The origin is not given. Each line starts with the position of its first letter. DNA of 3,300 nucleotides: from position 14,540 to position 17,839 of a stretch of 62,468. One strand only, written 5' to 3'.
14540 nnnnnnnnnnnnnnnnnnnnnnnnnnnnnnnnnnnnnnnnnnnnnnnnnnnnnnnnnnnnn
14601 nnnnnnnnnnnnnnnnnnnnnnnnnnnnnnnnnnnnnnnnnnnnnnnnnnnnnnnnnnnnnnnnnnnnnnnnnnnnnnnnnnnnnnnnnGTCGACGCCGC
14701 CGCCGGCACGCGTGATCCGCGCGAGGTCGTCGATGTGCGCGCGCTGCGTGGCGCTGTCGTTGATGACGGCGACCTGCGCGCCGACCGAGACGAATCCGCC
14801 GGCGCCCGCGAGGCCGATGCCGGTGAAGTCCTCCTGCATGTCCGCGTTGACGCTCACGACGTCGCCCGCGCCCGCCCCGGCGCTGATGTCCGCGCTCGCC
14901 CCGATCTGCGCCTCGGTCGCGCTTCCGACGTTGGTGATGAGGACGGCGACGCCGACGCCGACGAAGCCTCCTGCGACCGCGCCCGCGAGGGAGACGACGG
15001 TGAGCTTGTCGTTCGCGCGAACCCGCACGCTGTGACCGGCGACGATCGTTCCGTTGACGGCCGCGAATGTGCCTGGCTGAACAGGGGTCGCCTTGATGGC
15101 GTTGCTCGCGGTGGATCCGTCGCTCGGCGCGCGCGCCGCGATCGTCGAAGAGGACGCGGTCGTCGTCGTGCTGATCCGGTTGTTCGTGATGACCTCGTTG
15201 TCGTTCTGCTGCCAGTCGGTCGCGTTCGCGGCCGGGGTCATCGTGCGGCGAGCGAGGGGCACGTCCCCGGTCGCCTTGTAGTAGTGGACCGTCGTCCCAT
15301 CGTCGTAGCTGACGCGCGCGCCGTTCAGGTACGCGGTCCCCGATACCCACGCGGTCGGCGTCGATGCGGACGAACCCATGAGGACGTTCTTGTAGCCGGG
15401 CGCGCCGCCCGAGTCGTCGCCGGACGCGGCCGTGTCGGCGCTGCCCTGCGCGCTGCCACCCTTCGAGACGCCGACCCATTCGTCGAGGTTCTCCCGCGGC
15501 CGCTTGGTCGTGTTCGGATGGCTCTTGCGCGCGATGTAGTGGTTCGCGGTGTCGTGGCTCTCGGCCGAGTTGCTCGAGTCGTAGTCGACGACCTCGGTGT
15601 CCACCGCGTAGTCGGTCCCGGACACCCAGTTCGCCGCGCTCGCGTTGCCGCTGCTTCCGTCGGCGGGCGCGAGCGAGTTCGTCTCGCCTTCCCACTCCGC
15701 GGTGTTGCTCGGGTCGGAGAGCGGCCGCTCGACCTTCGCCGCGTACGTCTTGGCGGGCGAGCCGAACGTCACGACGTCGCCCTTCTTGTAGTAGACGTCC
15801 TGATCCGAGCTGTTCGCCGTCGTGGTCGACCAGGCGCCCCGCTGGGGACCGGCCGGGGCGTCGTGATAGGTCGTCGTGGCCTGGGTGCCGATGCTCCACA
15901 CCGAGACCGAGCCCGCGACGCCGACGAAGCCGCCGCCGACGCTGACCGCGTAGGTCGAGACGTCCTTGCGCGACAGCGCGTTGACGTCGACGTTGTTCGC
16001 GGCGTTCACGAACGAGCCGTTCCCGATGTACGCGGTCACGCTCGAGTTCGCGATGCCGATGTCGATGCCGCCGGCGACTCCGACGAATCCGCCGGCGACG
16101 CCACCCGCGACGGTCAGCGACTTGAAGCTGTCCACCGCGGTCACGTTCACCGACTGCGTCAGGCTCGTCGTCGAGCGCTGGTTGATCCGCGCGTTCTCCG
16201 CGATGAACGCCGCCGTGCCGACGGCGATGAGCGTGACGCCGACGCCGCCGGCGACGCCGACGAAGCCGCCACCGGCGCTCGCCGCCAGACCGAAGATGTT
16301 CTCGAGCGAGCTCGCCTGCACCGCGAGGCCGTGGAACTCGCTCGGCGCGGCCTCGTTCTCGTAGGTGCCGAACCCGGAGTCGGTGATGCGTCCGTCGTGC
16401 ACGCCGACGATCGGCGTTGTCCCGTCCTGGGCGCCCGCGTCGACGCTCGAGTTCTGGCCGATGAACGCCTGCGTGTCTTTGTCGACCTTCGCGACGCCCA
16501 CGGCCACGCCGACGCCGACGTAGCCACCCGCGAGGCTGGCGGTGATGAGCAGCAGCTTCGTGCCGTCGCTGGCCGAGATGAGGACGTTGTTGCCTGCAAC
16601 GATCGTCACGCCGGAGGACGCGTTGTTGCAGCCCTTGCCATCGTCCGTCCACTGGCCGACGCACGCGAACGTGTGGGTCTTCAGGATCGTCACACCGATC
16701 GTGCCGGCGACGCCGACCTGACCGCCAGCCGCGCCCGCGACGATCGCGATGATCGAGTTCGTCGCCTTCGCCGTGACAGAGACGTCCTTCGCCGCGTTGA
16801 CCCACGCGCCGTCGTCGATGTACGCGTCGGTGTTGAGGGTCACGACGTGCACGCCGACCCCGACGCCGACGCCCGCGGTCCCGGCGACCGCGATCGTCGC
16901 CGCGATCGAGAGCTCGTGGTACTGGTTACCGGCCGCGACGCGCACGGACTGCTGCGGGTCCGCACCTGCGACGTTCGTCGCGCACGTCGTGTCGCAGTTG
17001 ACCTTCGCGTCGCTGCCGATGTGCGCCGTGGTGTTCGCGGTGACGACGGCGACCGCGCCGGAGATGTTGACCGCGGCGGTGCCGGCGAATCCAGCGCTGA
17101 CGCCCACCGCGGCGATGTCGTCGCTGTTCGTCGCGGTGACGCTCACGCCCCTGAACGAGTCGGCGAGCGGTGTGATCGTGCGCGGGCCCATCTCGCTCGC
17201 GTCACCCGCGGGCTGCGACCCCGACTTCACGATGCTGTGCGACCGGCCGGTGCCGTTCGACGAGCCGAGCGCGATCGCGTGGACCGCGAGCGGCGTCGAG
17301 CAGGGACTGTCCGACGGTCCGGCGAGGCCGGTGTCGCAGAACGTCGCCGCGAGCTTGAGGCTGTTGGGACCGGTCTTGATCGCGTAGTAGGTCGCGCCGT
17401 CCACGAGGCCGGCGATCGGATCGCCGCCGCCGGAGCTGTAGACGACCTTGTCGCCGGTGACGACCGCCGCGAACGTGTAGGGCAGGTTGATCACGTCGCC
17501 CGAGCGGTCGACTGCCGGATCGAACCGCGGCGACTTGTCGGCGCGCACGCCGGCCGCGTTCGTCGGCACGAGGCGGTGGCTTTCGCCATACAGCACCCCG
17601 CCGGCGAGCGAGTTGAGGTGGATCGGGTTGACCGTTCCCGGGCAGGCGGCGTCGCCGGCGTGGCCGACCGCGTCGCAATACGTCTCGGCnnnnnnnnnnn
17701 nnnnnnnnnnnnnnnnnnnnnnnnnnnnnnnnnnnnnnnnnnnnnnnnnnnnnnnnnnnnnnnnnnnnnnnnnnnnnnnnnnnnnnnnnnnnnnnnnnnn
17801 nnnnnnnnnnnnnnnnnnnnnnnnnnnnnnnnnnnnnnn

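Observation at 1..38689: An ORF of at least 12,896 codons that the ORF track cannot show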

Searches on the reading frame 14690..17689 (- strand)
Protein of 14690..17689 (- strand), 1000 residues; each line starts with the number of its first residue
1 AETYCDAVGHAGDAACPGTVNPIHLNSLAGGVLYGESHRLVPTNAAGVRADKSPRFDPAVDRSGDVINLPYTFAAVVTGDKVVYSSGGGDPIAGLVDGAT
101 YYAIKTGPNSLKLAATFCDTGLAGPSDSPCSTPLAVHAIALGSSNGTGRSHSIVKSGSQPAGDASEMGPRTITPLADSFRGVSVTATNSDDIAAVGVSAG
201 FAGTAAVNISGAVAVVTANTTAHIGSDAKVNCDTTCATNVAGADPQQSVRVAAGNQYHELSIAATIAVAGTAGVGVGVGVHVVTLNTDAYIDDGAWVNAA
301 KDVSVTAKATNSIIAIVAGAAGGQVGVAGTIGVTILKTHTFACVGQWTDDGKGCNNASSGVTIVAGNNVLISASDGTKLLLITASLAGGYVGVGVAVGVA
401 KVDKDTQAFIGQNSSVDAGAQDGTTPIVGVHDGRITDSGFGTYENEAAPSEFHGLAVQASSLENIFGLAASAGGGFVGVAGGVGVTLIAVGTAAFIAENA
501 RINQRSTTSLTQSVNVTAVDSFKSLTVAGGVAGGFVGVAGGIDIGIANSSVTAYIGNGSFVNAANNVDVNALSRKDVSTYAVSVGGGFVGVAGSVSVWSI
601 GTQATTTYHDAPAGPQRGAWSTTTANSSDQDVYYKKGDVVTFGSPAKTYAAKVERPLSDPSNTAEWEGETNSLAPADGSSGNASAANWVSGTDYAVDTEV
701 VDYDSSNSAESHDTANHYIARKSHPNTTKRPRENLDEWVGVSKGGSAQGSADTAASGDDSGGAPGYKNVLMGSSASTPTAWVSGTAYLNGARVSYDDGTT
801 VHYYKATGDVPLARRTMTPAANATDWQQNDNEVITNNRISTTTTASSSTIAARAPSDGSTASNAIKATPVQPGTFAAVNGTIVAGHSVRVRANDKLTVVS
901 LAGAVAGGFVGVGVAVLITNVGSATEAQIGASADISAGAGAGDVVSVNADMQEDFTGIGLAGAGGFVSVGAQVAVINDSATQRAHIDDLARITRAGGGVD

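Call 5: search_protein_families(library=pfam, proteins=[window:14690-17689:-], max_evalue=0.01)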
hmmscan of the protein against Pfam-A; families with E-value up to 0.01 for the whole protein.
window:14690-17689:- (1000 aa): 0 families

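Call 13: search_protein_families(library=ncbifam, proteins=[window:14690-17689:-], max_evalue=0.01)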
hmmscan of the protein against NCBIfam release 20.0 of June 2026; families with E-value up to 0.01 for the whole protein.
window:14690-17689:- (1000 aa): 1 family
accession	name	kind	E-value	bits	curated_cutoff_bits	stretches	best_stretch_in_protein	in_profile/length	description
NF012206.1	LktA_tand_53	repeat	7.3e-20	70.9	50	3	270-323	1-53/53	tandem repeat-containing filamentous protein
